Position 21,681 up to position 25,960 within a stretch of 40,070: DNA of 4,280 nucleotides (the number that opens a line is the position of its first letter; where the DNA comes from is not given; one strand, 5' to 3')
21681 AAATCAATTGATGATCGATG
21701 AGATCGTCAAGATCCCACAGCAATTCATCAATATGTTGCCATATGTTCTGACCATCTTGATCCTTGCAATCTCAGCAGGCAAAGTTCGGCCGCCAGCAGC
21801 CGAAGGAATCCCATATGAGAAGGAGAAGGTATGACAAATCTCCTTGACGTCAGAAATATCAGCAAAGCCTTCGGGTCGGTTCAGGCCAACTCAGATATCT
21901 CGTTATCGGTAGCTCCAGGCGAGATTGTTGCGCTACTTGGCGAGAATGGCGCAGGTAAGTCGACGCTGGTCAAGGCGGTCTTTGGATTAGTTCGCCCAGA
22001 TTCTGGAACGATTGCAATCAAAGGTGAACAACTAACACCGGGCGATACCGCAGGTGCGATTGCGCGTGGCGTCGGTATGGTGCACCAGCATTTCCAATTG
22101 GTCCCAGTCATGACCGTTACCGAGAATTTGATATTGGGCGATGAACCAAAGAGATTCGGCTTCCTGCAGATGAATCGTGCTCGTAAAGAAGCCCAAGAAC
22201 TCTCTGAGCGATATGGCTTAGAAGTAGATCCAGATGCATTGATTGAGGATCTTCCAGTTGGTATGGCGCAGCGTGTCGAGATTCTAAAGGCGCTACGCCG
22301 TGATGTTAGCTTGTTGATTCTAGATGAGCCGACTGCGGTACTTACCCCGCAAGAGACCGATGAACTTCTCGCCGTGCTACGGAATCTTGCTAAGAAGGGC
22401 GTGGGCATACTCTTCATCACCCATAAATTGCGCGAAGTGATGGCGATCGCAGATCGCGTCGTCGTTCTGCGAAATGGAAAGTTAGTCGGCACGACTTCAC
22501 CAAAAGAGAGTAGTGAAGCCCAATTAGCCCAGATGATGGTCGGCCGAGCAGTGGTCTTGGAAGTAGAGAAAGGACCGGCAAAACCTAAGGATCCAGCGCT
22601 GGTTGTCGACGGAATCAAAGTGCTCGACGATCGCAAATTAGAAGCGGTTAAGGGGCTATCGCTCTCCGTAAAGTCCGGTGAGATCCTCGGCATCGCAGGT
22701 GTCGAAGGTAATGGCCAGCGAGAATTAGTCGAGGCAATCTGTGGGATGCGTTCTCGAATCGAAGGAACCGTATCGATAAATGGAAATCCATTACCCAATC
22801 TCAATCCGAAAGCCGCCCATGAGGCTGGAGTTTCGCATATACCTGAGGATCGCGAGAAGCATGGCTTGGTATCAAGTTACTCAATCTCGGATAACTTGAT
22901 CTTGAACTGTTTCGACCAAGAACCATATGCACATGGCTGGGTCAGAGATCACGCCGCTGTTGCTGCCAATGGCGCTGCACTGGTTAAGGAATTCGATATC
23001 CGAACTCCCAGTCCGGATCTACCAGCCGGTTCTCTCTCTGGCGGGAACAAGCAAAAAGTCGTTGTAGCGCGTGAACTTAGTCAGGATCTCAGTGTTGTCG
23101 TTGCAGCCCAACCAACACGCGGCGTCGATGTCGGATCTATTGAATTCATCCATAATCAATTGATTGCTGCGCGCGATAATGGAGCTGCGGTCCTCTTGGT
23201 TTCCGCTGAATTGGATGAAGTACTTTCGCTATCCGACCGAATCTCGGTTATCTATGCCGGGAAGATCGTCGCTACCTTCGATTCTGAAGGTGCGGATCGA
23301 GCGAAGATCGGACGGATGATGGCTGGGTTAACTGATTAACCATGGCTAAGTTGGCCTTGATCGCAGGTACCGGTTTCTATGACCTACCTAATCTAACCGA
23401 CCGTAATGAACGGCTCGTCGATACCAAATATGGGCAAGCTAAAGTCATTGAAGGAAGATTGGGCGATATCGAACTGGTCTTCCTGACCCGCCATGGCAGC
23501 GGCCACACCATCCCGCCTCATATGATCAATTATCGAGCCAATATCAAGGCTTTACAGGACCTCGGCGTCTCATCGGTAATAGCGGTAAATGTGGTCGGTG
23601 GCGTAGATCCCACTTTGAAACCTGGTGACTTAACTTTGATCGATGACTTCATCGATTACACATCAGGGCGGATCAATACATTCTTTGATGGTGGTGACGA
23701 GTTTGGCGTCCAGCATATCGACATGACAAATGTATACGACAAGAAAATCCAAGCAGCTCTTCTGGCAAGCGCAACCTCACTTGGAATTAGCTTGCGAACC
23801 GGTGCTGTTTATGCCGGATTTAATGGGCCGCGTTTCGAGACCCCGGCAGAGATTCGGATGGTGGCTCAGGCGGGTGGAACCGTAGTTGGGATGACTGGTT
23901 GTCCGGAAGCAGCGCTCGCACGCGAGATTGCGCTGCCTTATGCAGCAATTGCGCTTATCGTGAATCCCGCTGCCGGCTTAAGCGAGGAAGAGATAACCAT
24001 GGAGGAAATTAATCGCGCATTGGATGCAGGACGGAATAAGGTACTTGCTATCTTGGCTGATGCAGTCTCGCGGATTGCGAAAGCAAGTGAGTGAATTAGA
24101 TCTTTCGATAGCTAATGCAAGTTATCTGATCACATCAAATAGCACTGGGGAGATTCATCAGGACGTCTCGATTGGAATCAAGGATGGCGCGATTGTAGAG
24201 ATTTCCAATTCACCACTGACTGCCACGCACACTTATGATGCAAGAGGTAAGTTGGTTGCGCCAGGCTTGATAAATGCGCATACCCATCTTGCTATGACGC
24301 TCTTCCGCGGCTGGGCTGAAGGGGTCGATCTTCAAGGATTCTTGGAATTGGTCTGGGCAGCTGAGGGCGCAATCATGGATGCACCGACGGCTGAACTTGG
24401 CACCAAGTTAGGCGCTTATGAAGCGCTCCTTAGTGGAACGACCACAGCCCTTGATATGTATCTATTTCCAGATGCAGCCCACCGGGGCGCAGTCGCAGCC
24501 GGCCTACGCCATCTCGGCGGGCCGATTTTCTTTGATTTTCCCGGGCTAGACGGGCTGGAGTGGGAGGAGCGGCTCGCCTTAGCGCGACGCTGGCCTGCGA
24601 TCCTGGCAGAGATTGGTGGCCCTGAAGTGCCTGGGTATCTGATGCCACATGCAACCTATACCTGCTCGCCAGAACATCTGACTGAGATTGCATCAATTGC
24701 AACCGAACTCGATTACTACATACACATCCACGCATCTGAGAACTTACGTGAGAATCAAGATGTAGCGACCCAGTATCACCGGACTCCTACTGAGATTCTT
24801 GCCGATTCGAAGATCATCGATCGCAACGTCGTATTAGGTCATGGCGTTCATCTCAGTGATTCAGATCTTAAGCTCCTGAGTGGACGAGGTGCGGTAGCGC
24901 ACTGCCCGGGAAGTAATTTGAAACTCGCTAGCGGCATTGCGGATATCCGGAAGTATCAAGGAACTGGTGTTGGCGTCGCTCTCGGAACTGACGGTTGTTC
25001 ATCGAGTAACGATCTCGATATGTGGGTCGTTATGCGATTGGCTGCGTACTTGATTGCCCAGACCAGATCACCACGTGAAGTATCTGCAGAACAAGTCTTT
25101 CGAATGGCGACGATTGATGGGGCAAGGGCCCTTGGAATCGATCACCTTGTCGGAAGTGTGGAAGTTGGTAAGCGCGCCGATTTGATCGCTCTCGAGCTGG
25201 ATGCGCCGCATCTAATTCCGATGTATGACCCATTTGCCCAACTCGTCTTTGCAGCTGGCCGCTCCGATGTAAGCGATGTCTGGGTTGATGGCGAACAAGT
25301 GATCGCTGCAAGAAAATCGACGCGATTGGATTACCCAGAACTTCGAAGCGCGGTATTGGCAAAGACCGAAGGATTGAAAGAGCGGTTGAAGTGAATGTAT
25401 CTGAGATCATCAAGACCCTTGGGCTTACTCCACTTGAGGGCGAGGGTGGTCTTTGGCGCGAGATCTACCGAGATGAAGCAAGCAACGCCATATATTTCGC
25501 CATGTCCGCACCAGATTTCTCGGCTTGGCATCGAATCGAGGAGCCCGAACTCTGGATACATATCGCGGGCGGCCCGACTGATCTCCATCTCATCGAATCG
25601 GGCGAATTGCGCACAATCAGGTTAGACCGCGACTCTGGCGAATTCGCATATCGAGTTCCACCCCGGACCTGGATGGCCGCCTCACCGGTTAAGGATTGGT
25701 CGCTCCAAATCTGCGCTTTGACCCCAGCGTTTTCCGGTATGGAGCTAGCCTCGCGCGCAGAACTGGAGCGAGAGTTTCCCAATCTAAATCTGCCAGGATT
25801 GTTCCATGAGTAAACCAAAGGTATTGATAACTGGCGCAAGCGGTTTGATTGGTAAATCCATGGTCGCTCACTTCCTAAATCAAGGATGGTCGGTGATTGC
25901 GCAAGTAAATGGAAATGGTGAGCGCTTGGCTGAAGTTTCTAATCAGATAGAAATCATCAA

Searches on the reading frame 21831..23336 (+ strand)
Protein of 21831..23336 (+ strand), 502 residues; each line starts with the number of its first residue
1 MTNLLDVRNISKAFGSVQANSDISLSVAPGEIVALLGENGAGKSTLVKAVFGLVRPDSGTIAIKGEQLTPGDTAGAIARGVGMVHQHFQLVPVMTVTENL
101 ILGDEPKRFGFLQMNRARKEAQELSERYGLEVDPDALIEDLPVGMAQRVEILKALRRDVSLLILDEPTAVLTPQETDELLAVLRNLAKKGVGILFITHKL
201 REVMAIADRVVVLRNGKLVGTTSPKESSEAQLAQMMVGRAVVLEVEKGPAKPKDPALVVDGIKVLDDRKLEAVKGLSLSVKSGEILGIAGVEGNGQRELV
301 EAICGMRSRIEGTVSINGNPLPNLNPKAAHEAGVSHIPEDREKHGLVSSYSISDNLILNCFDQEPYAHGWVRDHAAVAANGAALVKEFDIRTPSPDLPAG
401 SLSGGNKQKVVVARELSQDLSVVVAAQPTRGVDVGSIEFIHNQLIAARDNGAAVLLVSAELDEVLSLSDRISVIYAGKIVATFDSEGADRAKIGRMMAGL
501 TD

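Call 7: search_protein_families(library=pfam, proteins=[window:21831-23336:+])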
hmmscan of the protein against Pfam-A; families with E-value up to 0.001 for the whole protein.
window:21831-23336:+ (502 aa): 5 families
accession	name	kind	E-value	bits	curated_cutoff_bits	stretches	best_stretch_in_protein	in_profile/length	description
PF00005.33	ABC_tran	-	5.7e-49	166.7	25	2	22-169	3-137/137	ABC transporter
PF13304.12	AAA_21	-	6e-07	30.3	27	0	149-198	245-298/304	AAA domain, putative AbiEii toxin, Type IV TA system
PF13401.12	AAA_22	-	2.1e-05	25.2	27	1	32-203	7-129/130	AAA domain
PF13191.12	AAA_16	-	0.00027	21.9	32.6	0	29-89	24-84/167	AAA ATPase domain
PF13555.12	AAA_29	-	0.00029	21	27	1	27-58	19-50/61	P-loop containing region of AAA domain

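Call 8: search_protein_families(library=ncbifam, proteins=[window:21831-23336:+])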
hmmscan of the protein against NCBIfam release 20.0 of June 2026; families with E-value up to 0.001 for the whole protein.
window:21831-23336:+ (502 aa): 189 families (the best 25 are shown)
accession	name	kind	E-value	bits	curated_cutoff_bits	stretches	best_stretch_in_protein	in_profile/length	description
NF047930.1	ABC_ATP_B6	equivalog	4.1e-139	464.5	670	1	5-499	3-510/510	putative B6 ABC transporter ATP-binding protein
NF010069.0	PRK13549.1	equivalog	1.7e-121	406.2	699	1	2-493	3-497/513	xylose ABC transporter ATP-binding protein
NF008442.0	PRK11288.1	equivalog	2.6e-119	398.8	689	1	2-493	5-491/504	L-arabinose ABC transporter ATP-binding protein AraG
NF041861.1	YtfR_transport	equivalog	1.1e-116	390.1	850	1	4-497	1-490/492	galactofuranose ABC transporter, ATP-binding protein YtfR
TIGR02633.1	xylG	equivalog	3e-111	372.4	723.65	1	4-483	1-485/500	D-xylose ABC transporter ATP-binding protein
NF008030.0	PRK10762.1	equivalog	5.9e-111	371.6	745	1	1-493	1-487/501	ribose ABC transporter ATP-binding protein RbsA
NF040905.2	GguA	equivalog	1.3e-108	363.6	810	1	4-497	1-500/500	multiple monosaccharide ABC transporter ATP-binding protein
NF008215.0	PRK10982.1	equivalog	1.2e-100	337.6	828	1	3-495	12-500/506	galactose/methyl galactoside ABC transporter ATP-binding protein MglA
NF007253.0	PRK09700.1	equivalog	2e-99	333.5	772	1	2-485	3-493/510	D-allose ABC transporter ATP-binding protein AlsA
NF011967.0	PRK15439.1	equivalog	6.5e-98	328.4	586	1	2-488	9-490/510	autoinducer 2 ABC transporter ATP-binding protein LsrA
TIGR04406.1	LPS_export_lptB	equivalog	8.9e-60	201.9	240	2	5-229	2-224/239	LPS export ABC transporter ATP-binding protein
TIGR03410.1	urea_trans_UrtE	equivalog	2.7e-59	200.4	285.8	2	5-236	1-228/230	urea ABC transporter ATP-binding subunit UrtE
TIGR01188.1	drrA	subfamily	1e-57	195.7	312.45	2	12-228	1-212/302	daunorubicin resistance ABC transporter, ATP-binding protein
TIGR02315.1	ABC_phnC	equivalog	8.9e-56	189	266.1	2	4-234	1-240/243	phosphonate ABC transporter ATP-binding protein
NF010060.0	PRK13537.1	equivalog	1.2e-55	188.6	521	2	3-232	14-238/314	nodulation factor ABC transporter ATP-binding protein NodI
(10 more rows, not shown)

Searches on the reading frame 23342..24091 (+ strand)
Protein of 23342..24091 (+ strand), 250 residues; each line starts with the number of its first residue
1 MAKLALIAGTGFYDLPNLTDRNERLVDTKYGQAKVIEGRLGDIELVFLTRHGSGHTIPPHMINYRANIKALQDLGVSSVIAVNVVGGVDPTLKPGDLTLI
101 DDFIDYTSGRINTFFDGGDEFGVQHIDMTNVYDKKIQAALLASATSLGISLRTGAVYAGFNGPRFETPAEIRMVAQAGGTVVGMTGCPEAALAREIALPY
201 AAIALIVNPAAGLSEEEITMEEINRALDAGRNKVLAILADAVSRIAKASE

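Call 7: search_protein_families(library=pfam, proteins=[window:23342-24091:+])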
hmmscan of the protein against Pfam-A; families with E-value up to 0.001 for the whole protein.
window:23342-24091:+ (250 aa): 1 family
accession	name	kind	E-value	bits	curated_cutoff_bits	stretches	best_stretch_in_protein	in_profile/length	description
PF01048.26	PNP_UDP_1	-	5.2e-45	154.1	25.1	1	3-242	1-232/233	Phosphorylase superfamily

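Call 8: search_protein_families(library=ncbifam, proteins=[window:23342-24091:+])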
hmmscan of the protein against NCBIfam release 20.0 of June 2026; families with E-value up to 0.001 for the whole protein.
window:23342-24091:+ (250 aa): 13 families
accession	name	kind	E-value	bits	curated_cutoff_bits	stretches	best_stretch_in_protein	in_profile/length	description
NF006599.0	PRK09136.1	equivalog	2.8e-81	272.4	223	1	3-242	3-244/247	S-methyl-5'-thioinosine phosphorylase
TIGR01694.1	MTAP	equivalog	1.8e-76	256.7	274.85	1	4-243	2-239/240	S-methyl-5'-thioadenosine phosphorylase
NF006334.0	PRK08564.1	equivalog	9.6e-59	198.7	382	1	1-248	7-253/267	S-methyl-5'-thioadenosine phosphorylase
NF005876.0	PRK07823.1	equivalog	2.5e-56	190.7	306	1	2-247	6-247/267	S-methyl-5'-thioadenosine phosphorylase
NF006492.0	PRK08931.1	equivalog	2.9e-55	187.7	437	1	2-246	4-248/291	S-methyl-5'-thioadenosine phosphorylase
NF005657.0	PRK07432.1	equivalog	3.6e-41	141.2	453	1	2-247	4-252/291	S-methyl-5'-thioadenosine phosphorylase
NF006054.0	PRK08202.1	equivalog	1.6e-38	132.8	218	1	61-244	92-273/274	purine-nucleoside phosphorylase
TIGR01697.1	PNPH-PUNA-XAPA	subfamily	1.2e-36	126.3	197.1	1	33-242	41-246/247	inosine/guanosine/xanthosine phosphorylase family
TIGR01698.1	PUNP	equivalog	2.3e-35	122.2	302.6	1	34-242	42-244/245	purine-nucleoside phosphorylase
TIGR01700.1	PNPH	equivalog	1.2e-31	110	293.35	1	33-242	41-248/249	purine nucleoside phosphorylase I, inosine and guanosine-specific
TIGR01699.1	XAPA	equivalog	5.5e-24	85.1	370.9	1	48-224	54-229/248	xanthosine phosphorylase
NF005476.0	PRK07077.1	equivalog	2.3e-07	30.4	215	1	69-211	47-174/243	phosphorylase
TIGR03468.1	HpnG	hypoth_equivalog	6.4e-06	25.9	187.1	0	131-212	81-160/212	hopanoid-associated phosphorylase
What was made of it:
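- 23342..24094 (+): MTA/MTI phosphorylase-family enzyme (250 aa): predicted source of MTR-1-P / 5-deoxyribose-1-P. NF006599 (S-methyl-5'-thioinosine phosphorylase) 272 > 223; TIGR01694 MTAP 257 < 275 (call 8).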

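Call 45: search_solved_structures(query=window:23342-24091:+, max_evalue=1e-20)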
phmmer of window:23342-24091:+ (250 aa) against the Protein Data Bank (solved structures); distinct sequences matched with E-value up to 1e-20: 19.
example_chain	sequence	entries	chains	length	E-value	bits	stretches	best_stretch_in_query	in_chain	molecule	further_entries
3ozb_A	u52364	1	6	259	5.5e-60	206.3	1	2-241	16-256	Methylthioadenosine phosphorylase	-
1v4n_A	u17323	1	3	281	2.2e-43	152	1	2-246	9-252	271aa long hypothetical 5'-methylthioadenosine phosphorylase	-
1cb0_A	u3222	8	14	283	1.1e-40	143.1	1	2-246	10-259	PROTEIN (5'-DEOXY-5'-METHYLTHIOADENOSINE PHOSPHORYLASE) | 5'-Deoxy-5'-Methylthioadenosine Phosphorylase | 5'-methylthioadenosine phosphorylase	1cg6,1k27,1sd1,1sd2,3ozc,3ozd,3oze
5eub_A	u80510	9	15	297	1.4e-40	142.9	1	2-246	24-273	S-methyl-5'-thioadenosine phosphorylase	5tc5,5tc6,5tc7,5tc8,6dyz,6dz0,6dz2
2a8y_A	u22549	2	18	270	1.5e-40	142.8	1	2-244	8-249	5'-methylthioadenosine phosphorylase (mtaP)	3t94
9vs8_A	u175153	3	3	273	3.1e-39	138.4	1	3-247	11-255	S-methyl-5'-thioadenosine phosphorylase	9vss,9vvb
1wta_A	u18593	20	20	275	3.2e-39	138.4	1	3-247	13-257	5'-methylthioadenosine phosphorylase | S-methyl-5'-thioadenosine phosphorylase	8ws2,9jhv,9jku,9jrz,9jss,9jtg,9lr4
4glf_A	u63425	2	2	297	5.2e-39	137.7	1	2-210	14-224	RsfP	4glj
5f73_A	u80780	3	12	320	8.4e-38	133.7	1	3-234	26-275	Methylthioadenosine phosphorylase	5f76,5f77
5f7o_A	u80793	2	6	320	3e-37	131.9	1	3-234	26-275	Methylthioadenosine phosphorylase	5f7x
4l5a_A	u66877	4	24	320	3e-37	131.9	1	3-234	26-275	S-methyl-5'-thioadenosine phosphorylase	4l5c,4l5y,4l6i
5f7z_A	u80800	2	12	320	5.8e-37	131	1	3-234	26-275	Methylthioadenosine phosphorylase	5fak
5f78_A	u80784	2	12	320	2e-36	129.2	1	3-234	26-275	Methylthioadenosine phosphorylase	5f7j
8swu_A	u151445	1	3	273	2.8e-27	99.3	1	63-238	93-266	Purine nucleoside phosphorylase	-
4uc0_A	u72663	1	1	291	1.2e-23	87.4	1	65-239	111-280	Purine nucleoside phosphorylase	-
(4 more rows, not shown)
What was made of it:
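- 23342..24094 (+): Best PDB hit 3ozb, deposited as 'methylthioadenosine phosphorylase', E 5.5e-60 (call 45).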

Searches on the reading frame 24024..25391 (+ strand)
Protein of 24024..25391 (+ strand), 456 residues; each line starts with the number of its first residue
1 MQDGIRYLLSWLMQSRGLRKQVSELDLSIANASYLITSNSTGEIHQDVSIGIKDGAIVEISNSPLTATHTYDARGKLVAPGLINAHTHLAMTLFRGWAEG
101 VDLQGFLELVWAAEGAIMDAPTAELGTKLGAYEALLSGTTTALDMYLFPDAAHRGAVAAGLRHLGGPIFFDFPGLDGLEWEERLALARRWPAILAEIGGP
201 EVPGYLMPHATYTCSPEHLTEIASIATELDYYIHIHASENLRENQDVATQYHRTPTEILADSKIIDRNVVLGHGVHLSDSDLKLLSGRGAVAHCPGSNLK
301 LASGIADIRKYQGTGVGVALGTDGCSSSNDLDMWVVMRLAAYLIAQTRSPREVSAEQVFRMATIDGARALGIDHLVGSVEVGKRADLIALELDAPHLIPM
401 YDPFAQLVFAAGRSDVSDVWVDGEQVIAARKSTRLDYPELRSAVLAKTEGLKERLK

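Call 9: search_protein_families(library=pfam, proteins=[window:24024-25391:+], max_evalue=0.00001)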
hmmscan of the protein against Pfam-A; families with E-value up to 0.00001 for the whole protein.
window:24024-25391:+ (456 aa): 2 families
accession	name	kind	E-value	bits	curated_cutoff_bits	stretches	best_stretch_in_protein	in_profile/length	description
PF01979.26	Amidohydro_1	-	2.3e-59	201.8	25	1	78-426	2-345/345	Amidohydrolase family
PF07969.17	Amidohydro_3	-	6.9e-21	75.7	29.7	1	211-426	256-471/472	Amidohydrolase family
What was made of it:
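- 24087..25394 (+): MTA/5'-deoxyadenosine-deaminase-like amidohydrolase. The longest ORF starts at 24024; the GTG at 24087, overlapping the phosphorylase stop, fits the homologues better. PF01979 (call 9).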

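Call 23: search_protein_families(library=ncbifam, proteins=[window:24024-25391:+], max_evalue=0.000001)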
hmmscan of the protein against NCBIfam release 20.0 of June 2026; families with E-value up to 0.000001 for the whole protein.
window:24024-25391:+ (456 aa): 42 families (the best 25 are shown)
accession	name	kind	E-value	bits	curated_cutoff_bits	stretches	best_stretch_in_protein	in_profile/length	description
NF006549.0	PRK09045.1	equivalog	7e-107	357.8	540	1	22-445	5-433/444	TRZ/ATZ family hydrolase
NF004701.0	PRK06038.1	equivalog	1.1e-89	301.1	609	1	29-437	8-412/432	N-ethylammeline chlorohydrolase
NF006252.0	PRK08393.1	equivalog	2.2e-84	284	617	1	34-434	9-406/424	N-ethylammeline chlorohydrolase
NF005557.0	PRK07228.1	equivalog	3.7e-84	283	522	1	33-449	8-435/445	5'-deoxyadenosine deaminase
NF006055.0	PRK08203.1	equivalog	2e-64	217.8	532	2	208-450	208-449/455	8-oxoguanine deaminase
NF005211.0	PRK06687.1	equivalog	1.5e-59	201.9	703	1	35-428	9-410/419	TRZ/ATZ family protein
NF012037.0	PRK15493.1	equivalog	3.1e-58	197.6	779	1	35-436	10-418/435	bifunctional S-methyl-5'-thioadenosine deaminase/S-adenosylhomocysteine deaminase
NF009059.0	PRK12393.1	equivalog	2.4e-57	194.7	543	2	210-452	214-456/460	amidohydrolase family protein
NF004995.0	PRK06380.1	subfamily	2e-54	185.2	567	1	29-425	5-397/418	metal-dependent hydrolase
NF006681.0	PRK09229.1-2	equivalog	2.4e-47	161.7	362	1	206-438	204-437/451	formimidoylglutamate deiminase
NF006056.0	PRK08204.1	subfamily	1.9e-46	158.8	391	2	221-453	206-442/449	hypothetical protein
TIGR02967.1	guan_deamin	equivalog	1.5e-45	155.9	375.4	1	44-397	3-367/401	guanine deaminase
NF004801.0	PRK06151.1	subfamily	6e-41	140.8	416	1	198-451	203-462/491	chlorohydrolase family protein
NF006679.0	PRK09228.1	subfamily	5.1e-39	134.2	351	1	43-398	27-393/433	guanine deaminase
TIGR02022.1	hutF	equivalog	9.2e-39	133.4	413.05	1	206-434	205-438/455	formimidoylglutamate deiminase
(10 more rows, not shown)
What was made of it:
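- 24087..25394 (+): NCBIfam hits to TRZ/ATZ, 5'-deoxyadenosine deaminase and MTA/SAH deaminase models, all below cut-off (call 23).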

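Call 44: search_solved_structures(query=window:24024-25391:+, max_evalue=1e-20)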
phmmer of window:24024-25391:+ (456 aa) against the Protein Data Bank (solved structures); distinct sequences matched with E-value up to 1e-20: 20.
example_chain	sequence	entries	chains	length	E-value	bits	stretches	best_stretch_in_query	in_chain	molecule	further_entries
4f0r_A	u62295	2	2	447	4.9e-71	242.9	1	29-442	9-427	5-methylthioadenosine/S-adenosylhomocysteine deaminase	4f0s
3lnp_A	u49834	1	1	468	1.1e-68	235.3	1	42-436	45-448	Amidohydrolase family Protein OLEI01672_1_465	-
4gbd_A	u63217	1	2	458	1.2e-64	222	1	33-437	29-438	Putative uncharacterized protein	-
4dyk_A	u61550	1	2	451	2.1e-64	221.1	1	33-437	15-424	AMIDOHYDROLASE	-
4dzh_A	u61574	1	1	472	4.4e-64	220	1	31-437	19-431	AMIDOHYDROLASE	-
1p1m_A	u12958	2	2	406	7.3e-41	143.5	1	70-427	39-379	Hypothetical protein TM0936 | Uncharacterized protein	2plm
1j6p_A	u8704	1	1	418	7.9e-41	143.4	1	70-427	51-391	METAL-DEPENDENT HYDROLASE OF CYTOSINEDEMANIASE/CHLOROHYDROLASE FAMILY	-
3hpa_A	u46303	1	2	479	7.2e-40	140.2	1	27-440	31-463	AMIDOHYDROLASE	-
4v1x_A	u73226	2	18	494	6.5e-38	133.8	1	251-445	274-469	ATRAZINE CHLOROHYDROLASE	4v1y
7ww2_A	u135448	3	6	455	5e-33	117.7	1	206-438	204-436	8-oxoguanine deaminase | Hydroxydechloroatrazine ethylaminohydrolase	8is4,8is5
2uz9_A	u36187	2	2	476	5.6e-27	97.7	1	78-394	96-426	GUANINE DEAMINASE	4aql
2paj_A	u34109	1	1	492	1.2e-26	96.7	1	210-440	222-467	putative cytosine/guanine deaminase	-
6ohb_A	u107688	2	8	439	2.2e-24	89.2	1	70-404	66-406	Guanine deaminase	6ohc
3e0l_A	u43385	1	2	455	5.6e-24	87.9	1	78-394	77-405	Guanine deaminase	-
3ls9_A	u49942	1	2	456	3.2e-22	82.1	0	215-431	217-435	Triazine hydrolase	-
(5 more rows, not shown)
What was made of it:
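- On DHAP shunt / 5-deoxyribose salvage: Window: NF006599 272 > 223, PDB 3ozb 5.5e-60, plus a 4f0r-like deaminase (calls 8, 44, 45).
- window phosphorylase NF006599 272 > 223 and PDB 3ozb 5.5e-60; deaminase PDB 4f0r 4.9e-71 (calls 8, 44, 45);
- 24087..25394 (+): Best PDB hit 4f0r, MTA/SAH deaminase, E 4.9e-71 (call 44).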

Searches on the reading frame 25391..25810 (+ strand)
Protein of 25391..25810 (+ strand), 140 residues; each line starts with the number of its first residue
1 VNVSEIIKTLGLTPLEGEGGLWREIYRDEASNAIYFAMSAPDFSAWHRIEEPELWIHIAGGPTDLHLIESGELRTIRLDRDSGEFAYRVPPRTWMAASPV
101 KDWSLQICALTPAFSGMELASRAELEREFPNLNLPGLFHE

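Call 9: search_protein_families(library=pfam, proteins=[window:25391-25810:+], max_evalue=0.00001)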
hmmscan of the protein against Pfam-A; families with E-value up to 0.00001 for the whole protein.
window:25391-25810:+ (140 aa): 1 family
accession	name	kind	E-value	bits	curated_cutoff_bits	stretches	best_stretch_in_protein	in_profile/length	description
PF06172.17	Cupin_5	-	3.4e-20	72.9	25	1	5-115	2-132/139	Cupin superfamily (DUF985)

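Call 23: search_protein_families(library=ncbifam, proteins=[window:25391-25810:+], max_evalue=0.000001)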
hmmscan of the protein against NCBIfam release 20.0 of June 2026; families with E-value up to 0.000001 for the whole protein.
window:25391-25810:+ (140 aa): 0 families

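Call 75: search_solved_structures(query=window:25391-25810:+, max_evalue=0.001)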
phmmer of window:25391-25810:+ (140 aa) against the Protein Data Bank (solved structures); distinct sequences matched with E-value up to 0.001: 3.
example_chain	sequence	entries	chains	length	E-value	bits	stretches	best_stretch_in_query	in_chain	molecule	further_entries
1znp_A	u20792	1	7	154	1.4e-12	50.8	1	2-116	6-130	hypothetical protein Atu3615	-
3loi_A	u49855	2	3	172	1.5e-07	34.5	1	4-131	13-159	Putative uncharacterized protein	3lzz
1yud_A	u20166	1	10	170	4e-07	33.1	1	2-129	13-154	hypothetical protein SO0799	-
